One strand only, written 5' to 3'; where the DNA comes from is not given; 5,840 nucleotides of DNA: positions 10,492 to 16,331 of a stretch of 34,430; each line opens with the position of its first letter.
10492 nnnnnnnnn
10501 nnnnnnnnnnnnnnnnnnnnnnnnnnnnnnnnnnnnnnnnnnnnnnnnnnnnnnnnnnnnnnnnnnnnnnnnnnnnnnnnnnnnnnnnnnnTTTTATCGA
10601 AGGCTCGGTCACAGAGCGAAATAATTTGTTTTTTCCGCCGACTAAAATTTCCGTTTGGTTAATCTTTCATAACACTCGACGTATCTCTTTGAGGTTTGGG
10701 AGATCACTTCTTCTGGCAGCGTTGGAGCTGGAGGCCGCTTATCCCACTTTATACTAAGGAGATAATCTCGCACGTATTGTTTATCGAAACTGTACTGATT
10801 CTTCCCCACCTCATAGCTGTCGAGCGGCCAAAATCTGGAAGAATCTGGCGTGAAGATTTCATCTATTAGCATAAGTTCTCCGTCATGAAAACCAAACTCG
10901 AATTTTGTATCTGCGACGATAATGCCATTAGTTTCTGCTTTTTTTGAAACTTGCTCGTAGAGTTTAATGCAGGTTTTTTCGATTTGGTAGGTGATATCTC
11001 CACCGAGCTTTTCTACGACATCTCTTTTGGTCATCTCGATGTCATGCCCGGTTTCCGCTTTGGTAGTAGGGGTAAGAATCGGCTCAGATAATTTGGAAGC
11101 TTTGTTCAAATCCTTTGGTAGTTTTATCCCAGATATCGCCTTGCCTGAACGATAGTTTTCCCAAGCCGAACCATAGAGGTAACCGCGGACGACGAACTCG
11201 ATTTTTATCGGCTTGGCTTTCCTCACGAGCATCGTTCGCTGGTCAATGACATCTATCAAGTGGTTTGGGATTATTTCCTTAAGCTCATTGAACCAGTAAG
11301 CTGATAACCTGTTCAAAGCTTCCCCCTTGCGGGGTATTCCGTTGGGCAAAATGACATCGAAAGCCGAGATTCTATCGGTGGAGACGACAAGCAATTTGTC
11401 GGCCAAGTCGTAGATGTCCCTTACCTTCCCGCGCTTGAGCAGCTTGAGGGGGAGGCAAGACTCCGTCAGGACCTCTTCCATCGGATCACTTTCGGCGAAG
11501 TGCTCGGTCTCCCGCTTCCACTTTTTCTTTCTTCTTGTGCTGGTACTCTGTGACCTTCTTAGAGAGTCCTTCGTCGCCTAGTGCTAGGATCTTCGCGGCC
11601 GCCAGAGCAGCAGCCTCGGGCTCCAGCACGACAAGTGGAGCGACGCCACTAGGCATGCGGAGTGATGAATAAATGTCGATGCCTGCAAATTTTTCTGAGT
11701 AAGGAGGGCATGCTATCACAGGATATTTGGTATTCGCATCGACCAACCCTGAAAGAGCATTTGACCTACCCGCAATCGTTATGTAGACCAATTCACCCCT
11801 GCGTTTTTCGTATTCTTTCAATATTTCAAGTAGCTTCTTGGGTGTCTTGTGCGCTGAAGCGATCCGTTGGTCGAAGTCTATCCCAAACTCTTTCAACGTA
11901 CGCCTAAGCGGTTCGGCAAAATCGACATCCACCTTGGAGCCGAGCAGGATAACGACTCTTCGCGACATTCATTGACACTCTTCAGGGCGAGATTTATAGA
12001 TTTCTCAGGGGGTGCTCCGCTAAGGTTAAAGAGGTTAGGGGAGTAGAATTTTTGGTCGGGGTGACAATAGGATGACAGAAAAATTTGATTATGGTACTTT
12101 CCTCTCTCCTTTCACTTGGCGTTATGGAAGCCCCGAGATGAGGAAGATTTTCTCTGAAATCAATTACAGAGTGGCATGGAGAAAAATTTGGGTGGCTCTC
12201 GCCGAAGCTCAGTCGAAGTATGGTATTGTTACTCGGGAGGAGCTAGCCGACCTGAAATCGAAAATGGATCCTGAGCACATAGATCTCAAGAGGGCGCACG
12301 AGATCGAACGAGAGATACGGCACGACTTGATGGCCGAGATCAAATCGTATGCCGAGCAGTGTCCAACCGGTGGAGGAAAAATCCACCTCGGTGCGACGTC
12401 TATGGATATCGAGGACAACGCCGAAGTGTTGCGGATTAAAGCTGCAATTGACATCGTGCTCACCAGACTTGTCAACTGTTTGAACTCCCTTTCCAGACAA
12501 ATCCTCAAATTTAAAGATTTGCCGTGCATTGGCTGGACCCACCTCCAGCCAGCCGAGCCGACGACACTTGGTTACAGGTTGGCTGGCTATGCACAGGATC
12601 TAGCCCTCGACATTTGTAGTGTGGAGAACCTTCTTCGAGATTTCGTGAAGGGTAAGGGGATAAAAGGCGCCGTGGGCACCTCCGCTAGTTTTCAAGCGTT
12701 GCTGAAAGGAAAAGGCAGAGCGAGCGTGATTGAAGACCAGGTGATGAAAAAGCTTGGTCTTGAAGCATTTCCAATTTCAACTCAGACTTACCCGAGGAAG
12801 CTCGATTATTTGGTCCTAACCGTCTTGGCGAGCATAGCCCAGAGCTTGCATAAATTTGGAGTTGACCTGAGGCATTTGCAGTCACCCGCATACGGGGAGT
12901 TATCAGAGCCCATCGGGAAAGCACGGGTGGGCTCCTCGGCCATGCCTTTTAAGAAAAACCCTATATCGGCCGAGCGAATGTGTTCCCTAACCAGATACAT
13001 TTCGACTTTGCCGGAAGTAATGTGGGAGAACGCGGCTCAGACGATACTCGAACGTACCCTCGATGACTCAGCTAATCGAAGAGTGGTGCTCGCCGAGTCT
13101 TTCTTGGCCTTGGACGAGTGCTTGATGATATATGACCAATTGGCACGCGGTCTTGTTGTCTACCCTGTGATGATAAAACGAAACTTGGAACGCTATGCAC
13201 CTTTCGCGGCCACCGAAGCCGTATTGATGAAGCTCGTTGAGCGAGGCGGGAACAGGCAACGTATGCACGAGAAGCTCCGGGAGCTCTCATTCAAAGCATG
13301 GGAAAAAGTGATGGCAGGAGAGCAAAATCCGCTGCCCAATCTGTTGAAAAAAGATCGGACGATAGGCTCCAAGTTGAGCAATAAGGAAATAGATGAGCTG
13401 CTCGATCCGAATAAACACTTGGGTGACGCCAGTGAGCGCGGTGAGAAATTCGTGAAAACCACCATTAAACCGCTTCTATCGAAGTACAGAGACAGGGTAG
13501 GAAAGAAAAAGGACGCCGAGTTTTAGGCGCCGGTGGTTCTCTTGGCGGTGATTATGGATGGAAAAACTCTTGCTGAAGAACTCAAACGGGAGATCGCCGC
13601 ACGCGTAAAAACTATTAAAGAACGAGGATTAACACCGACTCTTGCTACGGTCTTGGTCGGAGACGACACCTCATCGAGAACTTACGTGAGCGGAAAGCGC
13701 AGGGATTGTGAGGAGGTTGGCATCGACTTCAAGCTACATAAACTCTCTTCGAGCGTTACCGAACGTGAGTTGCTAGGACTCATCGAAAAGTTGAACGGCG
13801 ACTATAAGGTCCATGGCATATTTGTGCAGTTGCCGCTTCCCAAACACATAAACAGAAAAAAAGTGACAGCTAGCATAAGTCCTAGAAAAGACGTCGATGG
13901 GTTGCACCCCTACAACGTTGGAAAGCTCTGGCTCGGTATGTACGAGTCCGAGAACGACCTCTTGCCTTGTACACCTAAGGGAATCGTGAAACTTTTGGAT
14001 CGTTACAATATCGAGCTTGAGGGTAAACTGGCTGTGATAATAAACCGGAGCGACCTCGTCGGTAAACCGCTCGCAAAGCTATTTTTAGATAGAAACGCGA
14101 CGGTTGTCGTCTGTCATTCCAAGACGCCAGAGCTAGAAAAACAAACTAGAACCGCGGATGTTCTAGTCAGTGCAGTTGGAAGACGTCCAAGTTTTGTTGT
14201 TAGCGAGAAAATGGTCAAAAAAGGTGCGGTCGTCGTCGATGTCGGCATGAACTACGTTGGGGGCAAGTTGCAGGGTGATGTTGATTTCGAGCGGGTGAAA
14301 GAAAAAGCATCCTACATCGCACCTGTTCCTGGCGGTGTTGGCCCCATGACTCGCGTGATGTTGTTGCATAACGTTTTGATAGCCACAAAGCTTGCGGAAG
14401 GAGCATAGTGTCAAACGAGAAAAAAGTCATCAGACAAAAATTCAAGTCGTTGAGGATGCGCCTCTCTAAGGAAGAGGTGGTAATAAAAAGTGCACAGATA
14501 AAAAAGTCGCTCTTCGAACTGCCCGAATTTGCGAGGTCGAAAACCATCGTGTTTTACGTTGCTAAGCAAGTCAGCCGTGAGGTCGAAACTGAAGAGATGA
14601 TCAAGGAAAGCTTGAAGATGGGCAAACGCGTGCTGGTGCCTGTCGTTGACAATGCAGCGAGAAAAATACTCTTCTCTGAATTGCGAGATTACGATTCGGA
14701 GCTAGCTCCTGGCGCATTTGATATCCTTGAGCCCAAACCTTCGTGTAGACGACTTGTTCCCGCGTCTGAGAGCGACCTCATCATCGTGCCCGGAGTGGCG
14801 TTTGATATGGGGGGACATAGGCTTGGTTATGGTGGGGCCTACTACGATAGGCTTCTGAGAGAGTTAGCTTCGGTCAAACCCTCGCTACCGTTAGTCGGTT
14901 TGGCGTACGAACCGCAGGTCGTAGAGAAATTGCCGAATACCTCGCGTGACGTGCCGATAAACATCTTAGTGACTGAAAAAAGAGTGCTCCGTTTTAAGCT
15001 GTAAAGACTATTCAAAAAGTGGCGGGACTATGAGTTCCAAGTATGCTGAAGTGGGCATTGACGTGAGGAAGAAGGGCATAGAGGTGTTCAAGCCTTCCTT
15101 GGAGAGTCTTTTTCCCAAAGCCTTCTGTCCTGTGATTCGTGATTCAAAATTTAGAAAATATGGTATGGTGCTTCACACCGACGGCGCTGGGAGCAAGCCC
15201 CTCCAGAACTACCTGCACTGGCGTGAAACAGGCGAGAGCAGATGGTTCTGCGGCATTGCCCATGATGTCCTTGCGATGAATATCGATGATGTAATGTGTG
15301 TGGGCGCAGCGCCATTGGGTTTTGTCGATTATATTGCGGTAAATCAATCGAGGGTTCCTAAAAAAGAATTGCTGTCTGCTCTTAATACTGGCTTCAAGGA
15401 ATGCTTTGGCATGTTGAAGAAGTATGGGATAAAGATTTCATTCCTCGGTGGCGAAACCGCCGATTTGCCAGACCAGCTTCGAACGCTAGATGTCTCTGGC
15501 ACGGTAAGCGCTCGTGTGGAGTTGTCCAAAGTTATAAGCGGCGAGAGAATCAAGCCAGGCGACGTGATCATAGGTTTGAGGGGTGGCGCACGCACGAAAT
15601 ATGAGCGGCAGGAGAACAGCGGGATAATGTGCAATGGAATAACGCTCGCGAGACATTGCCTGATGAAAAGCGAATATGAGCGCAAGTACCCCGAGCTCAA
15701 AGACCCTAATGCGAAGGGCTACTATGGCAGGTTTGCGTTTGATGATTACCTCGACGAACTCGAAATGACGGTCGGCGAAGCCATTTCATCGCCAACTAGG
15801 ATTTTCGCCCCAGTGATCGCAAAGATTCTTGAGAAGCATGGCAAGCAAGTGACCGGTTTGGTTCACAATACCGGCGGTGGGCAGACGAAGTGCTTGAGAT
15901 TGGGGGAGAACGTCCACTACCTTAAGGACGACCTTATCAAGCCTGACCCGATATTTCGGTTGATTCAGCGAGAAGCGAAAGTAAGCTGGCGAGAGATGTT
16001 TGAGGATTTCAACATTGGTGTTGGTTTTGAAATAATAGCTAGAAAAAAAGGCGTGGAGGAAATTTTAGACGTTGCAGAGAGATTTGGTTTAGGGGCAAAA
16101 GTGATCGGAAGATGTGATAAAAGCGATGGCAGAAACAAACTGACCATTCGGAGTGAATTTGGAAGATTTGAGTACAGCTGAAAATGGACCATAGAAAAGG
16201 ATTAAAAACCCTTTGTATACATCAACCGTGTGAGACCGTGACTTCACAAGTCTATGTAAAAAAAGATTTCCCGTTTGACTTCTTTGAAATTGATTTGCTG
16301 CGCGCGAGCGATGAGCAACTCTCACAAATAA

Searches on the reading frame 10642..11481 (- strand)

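Call 44: search_protein_families(library=pfam, proteins=[window:10642-11481:-], max_evalue=0.001)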
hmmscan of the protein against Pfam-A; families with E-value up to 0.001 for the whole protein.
window:10642-11481:- (279 aa): 1 family
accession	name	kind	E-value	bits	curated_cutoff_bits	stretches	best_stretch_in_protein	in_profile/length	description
PF01259.24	SAICAR_synt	-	1.7e-74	250.9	20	1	15-248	2-228/233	SAICAR synthetase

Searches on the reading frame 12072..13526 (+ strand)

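Call 44: search_protein_families(library=pfam, proteins=[window:12072-13526:+], max_evalue=0.001)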
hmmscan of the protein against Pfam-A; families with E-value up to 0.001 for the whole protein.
window:12072-13526:+ (484 aa): 2 families
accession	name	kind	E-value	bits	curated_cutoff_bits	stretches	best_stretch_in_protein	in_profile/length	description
PF00206.25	Lyase_1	-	5.7e-31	108.5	27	1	21-305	8-305/312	Lyase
PF10397.14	ADSL_C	-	1.6e-19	70.4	32.7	1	377-455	1-74/79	Adenylosuccinate lyase C-terminus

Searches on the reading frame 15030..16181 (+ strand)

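Call 84: search_protein_families(library=pfam, proteins=[window:15030-16181:+], max_evalue=0.001)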
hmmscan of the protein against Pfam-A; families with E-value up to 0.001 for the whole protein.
window:15030-16181:+ (383 aa): 2 families
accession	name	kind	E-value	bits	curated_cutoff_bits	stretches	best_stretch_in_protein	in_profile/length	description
PF00586.29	AIRS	-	8.9e-13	49.1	24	1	43-162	12-111/112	AIR synthase related protein, N-terminal domain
PF02769.27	AIRS_C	-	2.2e-07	31.6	23.1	1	175-366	1-149/156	AIR synthase related protein, C-terminal domain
